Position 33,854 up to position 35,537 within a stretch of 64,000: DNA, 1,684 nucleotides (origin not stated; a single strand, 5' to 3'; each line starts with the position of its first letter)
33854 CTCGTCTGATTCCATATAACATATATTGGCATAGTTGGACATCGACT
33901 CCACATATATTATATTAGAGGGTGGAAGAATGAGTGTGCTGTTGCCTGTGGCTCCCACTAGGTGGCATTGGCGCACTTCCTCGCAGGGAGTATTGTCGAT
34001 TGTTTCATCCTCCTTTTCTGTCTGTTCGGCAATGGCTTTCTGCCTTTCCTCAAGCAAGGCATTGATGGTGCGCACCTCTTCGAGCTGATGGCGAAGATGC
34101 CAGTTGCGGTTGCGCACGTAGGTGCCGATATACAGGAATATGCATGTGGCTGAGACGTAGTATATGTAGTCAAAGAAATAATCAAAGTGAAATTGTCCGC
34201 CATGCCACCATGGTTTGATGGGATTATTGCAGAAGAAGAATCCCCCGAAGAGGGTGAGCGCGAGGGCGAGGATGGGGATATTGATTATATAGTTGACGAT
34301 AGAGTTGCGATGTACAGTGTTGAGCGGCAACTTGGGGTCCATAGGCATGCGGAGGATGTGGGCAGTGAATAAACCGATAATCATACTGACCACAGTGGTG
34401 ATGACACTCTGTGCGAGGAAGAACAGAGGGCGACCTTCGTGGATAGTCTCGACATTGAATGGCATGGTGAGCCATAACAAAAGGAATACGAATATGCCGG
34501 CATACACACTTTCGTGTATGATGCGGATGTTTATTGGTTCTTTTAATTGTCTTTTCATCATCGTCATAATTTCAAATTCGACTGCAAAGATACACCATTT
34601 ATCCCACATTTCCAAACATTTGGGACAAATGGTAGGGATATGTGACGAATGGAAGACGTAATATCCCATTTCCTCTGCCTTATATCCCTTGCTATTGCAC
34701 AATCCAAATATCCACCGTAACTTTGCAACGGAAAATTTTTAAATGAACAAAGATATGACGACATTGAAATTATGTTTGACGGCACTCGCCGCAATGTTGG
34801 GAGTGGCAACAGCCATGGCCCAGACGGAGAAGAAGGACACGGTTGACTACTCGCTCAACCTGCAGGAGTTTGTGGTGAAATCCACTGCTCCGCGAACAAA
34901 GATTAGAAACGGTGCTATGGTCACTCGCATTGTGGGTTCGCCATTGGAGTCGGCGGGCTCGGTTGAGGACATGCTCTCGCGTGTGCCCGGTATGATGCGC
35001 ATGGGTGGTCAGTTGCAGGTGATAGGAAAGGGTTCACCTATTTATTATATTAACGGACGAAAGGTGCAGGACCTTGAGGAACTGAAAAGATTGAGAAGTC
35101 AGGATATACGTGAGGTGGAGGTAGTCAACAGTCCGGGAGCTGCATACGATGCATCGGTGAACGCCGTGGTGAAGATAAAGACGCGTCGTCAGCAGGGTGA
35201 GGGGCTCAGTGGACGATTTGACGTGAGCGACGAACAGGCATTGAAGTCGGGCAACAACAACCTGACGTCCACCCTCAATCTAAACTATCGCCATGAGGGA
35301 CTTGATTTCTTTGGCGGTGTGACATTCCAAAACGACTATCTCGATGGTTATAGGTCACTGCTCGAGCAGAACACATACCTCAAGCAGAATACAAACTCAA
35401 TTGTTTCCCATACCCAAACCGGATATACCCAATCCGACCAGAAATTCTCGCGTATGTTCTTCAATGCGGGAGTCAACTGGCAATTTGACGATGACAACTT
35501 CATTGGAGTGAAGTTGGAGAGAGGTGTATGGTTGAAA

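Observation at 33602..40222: Tandem duplication of a divergent module: 4-TM LytTR regulator without receiver domain + TonB-dependent-like OM barrel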

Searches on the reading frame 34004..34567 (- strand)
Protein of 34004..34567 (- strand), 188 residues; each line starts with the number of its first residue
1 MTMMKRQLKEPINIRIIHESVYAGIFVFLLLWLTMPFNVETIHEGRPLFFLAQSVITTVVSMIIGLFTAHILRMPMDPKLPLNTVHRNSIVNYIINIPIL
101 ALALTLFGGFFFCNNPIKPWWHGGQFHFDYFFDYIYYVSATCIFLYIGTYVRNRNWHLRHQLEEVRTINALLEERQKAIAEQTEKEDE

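Call 19: search_protein_families(library=pfam, proteins=[window:34004-34567:-], max_evalue=10)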
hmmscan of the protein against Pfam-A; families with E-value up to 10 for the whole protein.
seq(188 aa): 9 families
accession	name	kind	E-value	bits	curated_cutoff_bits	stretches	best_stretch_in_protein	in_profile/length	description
PF07854.18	DUF1646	-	0.008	16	21.4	1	24-77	3-53/347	Protein of unknown function (DUF1646)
PF17367.7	NiFe_hyd_3_EhaA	-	0.0092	16.6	25.5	1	54-105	10-58/97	NiFe-hydrogenase-type-3 Eha complex subunit A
PF19592.4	DUF6097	-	0.081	13.5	27.5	1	85-164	57-141/152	Family of unknown function (DUF6097)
PF23493.1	CysS_C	-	0.13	12.9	23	1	167-186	7-26/51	Cysteinyl-tRNA ligase anticodon binding domain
PF11833.13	CPP1-like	-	0.21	11.6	28.4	1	51-102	140-191/196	Protein CHAPERONE-LIKE PROTEIN OF POR1-like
PF01061.29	ABC2_membrane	-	0.38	10.7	26.9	2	18-73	106-157/211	ABC-2 type transporter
PF11821.13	ActD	-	1.6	8.8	25.7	1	12-81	50-119/170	Alternative complex III, ActD subunit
PF09586.16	YfhO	-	2.6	6.7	28.5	1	99-157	306-364/835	Bacterial membrane protein YfhO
PF02687.27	FtsX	-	5.6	7.5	25.5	1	50-110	47-109/120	FtsX-like permease C-terminal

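Call 67: search_protein_representatives(protein=window:34088-34567:-)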
Query: 160 residues. Proteins with E-value up to 0.001 (for the whole library): 19; up to 1e-10: 12; up to 1e-30: 4. The best 19 are listed.
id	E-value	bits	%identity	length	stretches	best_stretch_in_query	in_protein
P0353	1.5e-41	158.3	46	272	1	8-159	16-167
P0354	1.8e-40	154.8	96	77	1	3-79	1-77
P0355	7.9e-37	143.0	42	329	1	5-159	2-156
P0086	6.1e-34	133.6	42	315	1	4-159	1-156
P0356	2.7e-30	121.7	38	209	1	6-160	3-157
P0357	7.7e-28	113.8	51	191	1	6-110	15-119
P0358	5.9e-27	110.9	35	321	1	7-159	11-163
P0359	1.9e-23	99.5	36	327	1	9-160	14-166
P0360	9.5e-20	87.4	48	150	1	8-101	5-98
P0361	1.4e-19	86.9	48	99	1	3-93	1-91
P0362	9.5e-15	71.2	34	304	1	25-160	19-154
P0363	5.8e-13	65.4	39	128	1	10-92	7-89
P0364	1.7e-08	50.8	47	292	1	102-159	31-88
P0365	5.9e-07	45.8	30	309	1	16-158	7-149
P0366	3.1e-05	40.2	35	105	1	46-102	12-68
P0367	6.4e-05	39.2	22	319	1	22-157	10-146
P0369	9.9e-05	38.6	31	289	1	27-155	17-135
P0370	7.2e-04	35.8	23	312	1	12-154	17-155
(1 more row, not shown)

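Call 68: search_protein_families(library=pfam, proteins=[P0353, P0355, P0358, P0359, P0362, P0364, P0365, P0367, P0369, P0370], max_evalue=0.001)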
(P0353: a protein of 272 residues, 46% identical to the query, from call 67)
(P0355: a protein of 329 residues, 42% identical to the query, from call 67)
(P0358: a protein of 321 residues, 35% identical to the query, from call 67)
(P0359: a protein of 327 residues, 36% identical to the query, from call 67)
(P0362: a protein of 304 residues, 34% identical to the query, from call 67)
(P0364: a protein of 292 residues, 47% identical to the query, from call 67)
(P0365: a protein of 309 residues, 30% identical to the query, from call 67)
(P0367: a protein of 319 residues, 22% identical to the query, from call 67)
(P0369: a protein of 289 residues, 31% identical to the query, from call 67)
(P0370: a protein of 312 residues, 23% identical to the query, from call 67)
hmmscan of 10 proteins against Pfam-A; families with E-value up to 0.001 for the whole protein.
P0353 (272 aa): 0 families

P0355 (329 aa): 1 family
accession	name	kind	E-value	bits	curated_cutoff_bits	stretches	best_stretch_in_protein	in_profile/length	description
PF04397.21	LytTR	-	2.9e-12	47.1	22.6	1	229-325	6-97/98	LytTr DNA-binding domain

P0358 (321 aa): 1 family
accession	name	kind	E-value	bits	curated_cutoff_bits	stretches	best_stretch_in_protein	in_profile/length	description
PF04397.21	LytTR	-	1.4e-15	57.7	22.6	1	212-306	6-96/98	LytTr DNA-binding domain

P0359 (327 aa): 1 family
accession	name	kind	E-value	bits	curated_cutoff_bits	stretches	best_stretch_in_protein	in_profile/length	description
PF04397.21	LytTR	-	6.8e-13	49.1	22.6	1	226-324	3-96/98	LytTr DNA-binding domain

P0362 (304 aa): 1 family
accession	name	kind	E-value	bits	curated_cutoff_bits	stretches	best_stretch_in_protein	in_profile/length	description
PF04397.21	LytTR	-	2.3e-12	47.4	22.6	1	202-299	5-97/98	LytTr DNA-binding domain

P0364 (292 aa): 2 families
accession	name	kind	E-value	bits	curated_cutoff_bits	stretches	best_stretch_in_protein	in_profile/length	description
PF01293.25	PEPCK_ATP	-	4e-16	59.2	26.5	1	156-217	397-462/465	Phosphoenolpyruvate carboxykinase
PF20256.3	MoCoBD_2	-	1.3e-13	51.5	27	1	227-271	217-261/283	Molybdopterin cofactor-binding domain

P0365 (309 aa): 1 family
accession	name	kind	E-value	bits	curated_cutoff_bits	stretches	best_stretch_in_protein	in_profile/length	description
PF04397.21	LytTR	-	2.4e-11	44.1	22.6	1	209-306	6-97/98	LytTr DNA-binding domain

P0367 (319 aa): 1 family
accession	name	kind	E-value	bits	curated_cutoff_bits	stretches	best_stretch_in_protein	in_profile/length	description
PF04397.21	LytTR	-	7.4e-11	42.6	22.6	1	214-313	4-97/98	LytTr DNA-binding domain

P0369 (289 aa): 1 family
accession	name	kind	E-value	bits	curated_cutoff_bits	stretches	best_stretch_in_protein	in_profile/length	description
PF04397.21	LytTR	-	9.9e-12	45.4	22.6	1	190-287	5-97/98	LytTr DNA-binding domain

P0370 (312 aa): 1 family
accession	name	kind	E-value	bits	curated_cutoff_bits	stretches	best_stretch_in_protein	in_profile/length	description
PF04397.21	LytTR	-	3.1e-16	59.8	22.6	1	206-303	3-95/98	LytTr DNA-binding domain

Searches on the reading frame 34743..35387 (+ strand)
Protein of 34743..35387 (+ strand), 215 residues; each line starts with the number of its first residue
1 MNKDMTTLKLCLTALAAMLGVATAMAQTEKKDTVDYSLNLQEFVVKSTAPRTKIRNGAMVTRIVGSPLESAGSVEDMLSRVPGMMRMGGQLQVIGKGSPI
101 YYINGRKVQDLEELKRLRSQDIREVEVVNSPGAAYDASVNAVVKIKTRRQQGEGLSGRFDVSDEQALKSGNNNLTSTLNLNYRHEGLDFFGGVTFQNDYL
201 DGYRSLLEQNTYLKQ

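Call 19: search_protein_families(library=pfam, proteins=[window:34743-35387:+], max_evalue=10)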
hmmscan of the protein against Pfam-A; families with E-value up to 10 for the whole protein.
seq(215 aa): 1 family
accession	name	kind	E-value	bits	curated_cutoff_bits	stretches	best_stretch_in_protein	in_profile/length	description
PF23809.1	Phage_holin_9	-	0.12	12.6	27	1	7-33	96-122/130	Bacteriophage holin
